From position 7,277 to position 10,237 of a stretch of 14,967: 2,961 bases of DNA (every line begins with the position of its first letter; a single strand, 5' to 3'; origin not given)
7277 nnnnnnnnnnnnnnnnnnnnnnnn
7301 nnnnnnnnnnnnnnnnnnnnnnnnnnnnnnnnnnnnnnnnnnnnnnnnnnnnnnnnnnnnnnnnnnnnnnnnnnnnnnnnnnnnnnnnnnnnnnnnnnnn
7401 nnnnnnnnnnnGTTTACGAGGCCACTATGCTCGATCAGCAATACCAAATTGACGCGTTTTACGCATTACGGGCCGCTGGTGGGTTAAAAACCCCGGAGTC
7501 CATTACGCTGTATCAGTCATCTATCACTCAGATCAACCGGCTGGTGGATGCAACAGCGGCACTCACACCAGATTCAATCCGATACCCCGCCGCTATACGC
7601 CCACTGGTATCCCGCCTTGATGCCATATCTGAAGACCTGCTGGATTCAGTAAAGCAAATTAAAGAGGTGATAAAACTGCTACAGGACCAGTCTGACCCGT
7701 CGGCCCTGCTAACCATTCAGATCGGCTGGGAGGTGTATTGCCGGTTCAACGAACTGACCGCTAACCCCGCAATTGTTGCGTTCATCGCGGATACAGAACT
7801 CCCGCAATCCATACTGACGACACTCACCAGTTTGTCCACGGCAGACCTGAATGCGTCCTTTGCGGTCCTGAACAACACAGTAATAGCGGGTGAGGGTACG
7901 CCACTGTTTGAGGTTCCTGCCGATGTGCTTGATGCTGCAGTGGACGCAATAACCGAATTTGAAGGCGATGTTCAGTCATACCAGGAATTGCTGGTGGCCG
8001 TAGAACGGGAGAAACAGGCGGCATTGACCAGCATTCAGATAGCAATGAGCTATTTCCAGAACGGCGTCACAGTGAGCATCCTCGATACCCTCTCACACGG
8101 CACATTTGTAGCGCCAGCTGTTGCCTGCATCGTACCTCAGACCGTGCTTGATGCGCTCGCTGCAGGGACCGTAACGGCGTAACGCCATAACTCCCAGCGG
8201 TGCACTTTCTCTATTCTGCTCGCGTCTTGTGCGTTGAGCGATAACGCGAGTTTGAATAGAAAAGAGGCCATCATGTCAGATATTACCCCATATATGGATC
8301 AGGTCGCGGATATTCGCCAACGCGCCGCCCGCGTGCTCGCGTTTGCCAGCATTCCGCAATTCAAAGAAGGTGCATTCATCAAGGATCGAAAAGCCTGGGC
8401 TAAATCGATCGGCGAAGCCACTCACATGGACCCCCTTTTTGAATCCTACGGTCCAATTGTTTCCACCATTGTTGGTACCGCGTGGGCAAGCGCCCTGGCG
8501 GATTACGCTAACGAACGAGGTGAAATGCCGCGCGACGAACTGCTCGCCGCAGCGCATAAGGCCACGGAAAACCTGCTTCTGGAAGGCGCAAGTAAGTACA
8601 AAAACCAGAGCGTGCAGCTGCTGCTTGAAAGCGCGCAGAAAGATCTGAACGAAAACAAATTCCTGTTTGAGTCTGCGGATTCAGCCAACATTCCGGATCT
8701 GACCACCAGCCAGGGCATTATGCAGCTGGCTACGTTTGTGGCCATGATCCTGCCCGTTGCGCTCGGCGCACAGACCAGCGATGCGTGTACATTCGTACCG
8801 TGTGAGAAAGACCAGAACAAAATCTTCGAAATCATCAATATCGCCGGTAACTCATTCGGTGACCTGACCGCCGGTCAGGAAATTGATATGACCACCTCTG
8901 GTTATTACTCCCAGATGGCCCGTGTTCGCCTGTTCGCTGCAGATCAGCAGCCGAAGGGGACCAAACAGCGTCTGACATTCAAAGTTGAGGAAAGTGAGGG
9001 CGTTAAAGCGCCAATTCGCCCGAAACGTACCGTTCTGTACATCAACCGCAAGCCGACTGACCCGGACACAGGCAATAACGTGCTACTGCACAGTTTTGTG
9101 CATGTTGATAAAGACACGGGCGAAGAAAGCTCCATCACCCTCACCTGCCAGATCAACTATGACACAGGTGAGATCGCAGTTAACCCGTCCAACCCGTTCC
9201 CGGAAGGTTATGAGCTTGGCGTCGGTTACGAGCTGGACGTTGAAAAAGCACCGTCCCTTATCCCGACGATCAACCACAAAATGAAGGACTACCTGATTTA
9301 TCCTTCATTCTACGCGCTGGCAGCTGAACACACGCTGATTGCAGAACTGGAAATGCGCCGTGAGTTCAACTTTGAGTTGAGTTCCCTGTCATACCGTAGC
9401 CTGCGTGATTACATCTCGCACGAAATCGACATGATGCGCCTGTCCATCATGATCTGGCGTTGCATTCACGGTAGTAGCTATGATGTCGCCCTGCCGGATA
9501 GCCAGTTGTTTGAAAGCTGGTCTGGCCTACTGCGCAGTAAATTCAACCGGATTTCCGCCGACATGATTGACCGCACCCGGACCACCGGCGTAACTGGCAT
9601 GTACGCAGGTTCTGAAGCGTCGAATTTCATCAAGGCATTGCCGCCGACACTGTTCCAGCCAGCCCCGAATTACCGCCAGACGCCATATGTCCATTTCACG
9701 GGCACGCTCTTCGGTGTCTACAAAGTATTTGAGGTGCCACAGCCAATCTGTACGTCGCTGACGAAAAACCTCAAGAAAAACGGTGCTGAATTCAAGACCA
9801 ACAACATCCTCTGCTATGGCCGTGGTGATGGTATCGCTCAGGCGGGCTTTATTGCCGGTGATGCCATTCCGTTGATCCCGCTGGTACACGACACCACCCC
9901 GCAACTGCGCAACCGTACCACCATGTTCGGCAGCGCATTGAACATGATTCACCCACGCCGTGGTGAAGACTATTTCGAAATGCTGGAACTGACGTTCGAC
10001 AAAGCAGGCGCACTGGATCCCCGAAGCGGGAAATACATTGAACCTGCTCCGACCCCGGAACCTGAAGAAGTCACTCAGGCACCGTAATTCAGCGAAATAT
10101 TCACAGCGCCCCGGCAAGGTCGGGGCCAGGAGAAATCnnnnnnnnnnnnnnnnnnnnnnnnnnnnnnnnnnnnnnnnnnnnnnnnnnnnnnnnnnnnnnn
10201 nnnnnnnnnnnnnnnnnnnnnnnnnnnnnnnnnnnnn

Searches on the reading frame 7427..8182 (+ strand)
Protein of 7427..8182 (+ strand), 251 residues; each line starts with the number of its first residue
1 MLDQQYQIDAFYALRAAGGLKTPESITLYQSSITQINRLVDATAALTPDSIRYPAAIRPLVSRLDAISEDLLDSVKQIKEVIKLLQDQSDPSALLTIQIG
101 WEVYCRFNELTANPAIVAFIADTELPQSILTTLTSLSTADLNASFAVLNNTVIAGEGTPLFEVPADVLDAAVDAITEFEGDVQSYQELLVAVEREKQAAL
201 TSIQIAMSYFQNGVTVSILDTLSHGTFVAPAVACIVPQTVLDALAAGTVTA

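Call 6: search_protein_families(library=pfam, proteins=[window:7427-8182:+], max_evalue=0.01)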
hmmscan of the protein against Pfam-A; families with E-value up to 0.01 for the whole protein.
window:7427-8182:+ (251 aa): 0 families

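Call 7: search_protein_families(library=ncbifam, proteins=[window:7427-8182:+], max_evalue=0.01)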
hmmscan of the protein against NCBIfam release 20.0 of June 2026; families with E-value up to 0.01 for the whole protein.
window:7427-8182:+ (251 aa): 0 families

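Call 8: search_protein_families(library=phrogs, proteins=[window:7427-8182:+], max_evalue=0.01)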
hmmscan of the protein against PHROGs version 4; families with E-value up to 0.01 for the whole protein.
window:7427-8182:+ (251 aa): 2 families
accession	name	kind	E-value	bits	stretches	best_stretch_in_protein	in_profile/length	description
phrog_1559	-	unknown function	1.4e-40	140.6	1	1-245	1-259/263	-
phrog_36566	-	unknown function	8.2e-09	36.5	1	94-245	2-166/170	-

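Call 56: find_encoding_contigs(protein=window:7427-8182:+, flank=3500, max_places=10)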
Protein window:7427-8182:+ (251 aa): 11 contigs read that carry it; 8 places shown.
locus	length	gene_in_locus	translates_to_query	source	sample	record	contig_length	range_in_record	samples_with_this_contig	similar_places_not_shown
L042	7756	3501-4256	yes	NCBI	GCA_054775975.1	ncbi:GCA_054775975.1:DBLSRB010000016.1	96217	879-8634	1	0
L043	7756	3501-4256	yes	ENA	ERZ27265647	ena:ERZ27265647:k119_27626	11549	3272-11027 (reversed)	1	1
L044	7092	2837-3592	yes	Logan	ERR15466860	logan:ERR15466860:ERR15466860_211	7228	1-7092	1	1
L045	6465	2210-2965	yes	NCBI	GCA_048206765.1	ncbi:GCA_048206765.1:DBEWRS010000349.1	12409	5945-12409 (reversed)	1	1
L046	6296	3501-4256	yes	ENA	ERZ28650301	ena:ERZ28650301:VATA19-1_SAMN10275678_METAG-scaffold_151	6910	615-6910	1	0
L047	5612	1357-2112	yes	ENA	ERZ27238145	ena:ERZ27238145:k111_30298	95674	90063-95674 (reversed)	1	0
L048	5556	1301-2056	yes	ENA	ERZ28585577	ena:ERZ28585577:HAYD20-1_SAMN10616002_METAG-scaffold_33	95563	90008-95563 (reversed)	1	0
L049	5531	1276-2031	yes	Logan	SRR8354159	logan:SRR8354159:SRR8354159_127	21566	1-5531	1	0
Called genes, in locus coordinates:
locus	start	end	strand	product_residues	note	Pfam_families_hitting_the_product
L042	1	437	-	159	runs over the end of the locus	-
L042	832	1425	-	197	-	-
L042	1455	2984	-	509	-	-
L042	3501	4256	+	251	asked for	-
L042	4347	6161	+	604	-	-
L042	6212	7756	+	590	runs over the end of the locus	-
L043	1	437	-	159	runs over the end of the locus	-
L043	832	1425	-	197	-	-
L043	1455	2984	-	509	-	-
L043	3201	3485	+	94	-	PF05488:PAAR_motif (weak)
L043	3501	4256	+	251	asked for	-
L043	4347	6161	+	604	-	-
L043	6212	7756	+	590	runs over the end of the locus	-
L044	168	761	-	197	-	-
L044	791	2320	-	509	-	-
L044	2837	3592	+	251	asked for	-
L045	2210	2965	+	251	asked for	-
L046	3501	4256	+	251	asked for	-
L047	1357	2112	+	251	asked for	-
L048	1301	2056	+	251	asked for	-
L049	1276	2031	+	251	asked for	-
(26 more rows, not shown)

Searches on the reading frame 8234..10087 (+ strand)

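Call 6: search_protein_families(library=pfam, proteins=[window:8234-10087:+], max_evalue=0.01)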
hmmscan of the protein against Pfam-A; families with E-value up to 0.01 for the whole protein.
window:8234-10087:+ (617 aa): 0 families

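Call 7: search_protein_families(library=ncbifam, proteins=[window:8234-10087:+], max_evalue=0.01)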
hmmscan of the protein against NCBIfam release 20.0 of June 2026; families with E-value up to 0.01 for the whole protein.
window:8234-10087:+ (617 aa): 0 families

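Call 8: search_protein_families(library=phrogs, proteins=[window:8234-10087:+], max_evalue=0.01)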
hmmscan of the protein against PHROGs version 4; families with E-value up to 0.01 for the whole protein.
window:8234-10087:+ (617 aa): 1 family
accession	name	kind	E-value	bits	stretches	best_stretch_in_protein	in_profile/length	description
phrog_1014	-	unknown function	5.2e-153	511.6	1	15-594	3-565/567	-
